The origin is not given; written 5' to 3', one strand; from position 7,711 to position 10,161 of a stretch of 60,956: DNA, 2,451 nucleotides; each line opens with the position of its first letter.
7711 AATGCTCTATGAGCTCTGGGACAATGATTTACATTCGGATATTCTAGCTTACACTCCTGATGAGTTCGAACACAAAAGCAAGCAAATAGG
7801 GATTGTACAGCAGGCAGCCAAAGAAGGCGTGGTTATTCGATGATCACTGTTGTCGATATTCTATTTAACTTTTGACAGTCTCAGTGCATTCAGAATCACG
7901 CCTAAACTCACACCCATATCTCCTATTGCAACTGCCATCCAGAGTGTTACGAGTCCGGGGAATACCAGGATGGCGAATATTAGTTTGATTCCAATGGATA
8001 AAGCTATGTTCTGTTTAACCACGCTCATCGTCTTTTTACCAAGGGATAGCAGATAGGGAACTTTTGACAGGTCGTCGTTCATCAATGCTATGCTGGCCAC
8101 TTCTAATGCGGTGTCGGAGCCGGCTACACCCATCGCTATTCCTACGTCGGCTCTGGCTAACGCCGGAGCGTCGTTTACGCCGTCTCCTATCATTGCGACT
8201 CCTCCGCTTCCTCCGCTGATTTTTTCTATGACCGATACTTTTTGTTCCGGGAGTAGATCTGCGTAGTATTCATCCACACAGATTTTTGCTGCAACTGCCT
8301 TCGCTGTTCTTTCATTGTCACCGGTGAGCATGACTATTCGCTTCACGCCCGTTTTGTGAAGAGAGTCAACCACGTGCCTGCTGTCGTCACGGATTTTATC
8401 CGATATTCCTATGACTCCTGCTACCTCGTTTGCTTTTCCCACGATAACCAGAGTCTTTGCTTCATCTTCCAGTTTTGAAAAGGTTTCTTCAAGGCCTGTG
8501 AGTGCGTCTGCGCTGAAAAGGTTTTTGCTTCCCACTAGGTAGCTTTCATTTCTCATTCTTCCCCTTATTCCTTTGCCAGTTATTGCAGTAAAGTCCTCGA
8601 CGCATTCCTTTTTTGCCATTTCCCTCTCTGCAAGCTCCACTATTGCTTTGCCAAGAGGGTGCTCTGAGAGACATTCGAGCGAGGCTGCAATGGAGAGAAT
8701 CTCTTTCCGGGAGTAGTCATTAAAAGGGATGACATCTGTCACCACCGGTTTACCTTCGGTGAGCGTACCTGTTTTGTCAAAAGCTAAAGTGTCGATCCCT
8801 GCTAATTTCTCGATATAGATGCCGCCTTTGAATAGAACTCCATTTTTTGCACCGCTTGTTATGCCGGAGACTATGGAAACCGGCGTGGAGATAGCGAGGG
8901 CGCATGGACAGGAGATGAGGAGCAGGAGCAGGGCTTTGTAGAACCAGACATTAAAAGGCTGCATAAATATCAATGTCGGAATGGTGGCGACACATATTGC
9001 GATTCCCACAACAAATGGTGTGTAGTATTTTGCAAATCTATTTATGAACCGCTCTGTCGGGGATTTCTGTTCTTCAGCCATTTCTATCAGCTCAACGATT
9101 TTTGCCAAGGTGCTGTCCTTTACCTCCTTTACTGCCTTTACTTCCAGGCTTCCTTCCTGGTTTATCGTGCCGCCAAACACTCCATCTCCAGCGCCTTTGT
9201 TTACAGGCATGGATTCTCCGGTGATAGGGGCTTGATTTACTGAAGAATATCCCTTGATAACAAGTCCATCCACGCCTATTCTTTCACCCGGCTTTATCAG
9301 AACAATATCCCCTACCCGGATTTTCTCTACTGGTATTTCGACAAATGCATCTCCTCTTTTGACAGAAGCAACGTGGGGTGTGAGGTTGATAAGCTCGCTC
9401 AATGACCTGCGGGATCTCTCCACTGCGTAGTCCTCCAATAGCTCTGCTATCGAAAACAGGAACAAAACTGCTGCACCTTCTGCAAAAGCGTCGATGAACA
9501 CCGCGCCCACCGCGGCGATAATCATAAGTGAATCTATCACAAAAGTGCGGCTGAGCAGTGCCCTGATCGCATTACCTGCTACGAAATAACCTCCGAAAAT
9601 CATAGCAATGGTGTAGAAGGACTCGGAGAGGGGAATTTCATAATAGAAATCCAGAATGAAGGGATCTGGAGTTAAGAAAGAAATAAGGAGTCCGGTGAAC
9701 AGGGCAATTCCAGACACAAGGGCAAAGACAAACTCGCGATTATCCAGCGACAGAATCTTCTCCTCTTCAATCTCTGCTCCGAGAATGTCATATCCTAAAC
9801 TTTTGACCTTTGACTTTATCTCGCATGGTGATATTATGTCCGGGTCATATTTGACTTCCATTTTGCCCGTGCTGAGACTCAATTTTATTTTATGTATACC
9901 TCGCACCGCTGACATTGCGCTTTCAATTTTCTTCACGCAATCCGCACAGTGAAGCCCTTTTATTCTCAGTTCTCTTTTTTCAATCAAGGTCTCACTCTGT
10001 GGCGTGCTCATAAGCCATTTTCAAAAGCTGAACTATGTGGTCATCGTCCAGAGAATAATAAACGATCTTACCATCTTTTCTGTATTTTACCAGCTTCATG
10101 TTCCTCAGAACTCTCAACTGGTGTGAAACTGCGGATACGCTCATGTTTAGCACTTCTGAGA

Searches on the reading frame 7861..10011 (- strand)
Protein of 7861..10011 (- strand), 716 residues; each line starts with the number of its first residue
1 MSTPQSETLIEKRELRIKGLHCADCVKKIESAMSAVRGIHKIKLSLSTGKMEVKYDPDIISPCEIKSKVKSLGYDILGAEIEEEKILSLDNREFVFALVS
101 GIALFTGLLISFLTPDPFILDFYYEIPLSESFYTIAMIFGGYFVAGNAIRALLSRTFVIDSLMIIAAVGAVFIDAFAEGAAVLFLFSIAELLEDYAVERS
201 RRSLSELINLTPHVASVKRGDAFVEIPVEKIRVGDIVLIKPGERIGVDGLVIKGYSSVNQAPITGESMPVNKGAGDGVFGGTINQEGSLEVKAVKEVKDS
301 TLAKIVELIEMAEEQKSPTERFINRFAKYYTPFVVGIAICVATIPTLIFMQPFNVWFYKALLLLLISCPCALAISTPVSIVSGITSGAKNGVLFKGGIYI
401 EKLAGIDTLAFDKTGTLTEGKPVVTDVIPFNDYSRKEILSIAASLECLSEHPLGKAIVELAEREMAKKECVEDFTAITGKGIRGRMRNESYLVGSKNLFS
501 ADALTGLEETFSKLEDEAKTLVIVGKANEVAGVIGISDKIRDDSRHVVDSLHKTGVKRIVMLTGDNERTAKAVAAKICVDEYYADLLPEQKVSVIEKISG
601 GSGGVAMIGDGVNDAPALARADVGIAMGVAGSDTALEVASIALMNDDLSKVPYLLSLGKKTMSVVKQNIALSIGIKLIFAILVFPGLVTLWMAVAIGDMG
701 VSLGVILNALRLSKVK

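Call 75: search_protein_families(library=pfam, max_evalue=0.00001, proteins=[window:7861-10011:-])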
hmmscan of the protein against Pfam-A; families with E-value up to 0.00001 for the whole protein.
window:7861-10011:- (716 aa): 3 families
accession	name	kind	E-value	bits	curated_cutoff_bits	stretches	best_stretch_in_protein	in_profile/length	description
PF00122.25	E1-E2_ATPase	-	2.2e-55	187.4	28.1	1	210-390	2-181/181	E1-E2 ATPase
PF00702.32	Hydrolase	-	4.7e-34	118.9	26.4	1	406-622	1-191/191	haloacid dehalogenase-like hydrolase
PF00403.32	HMA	-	1.1e-14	55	24.8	1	15-75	2-62/62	Heavy-metal-associated domain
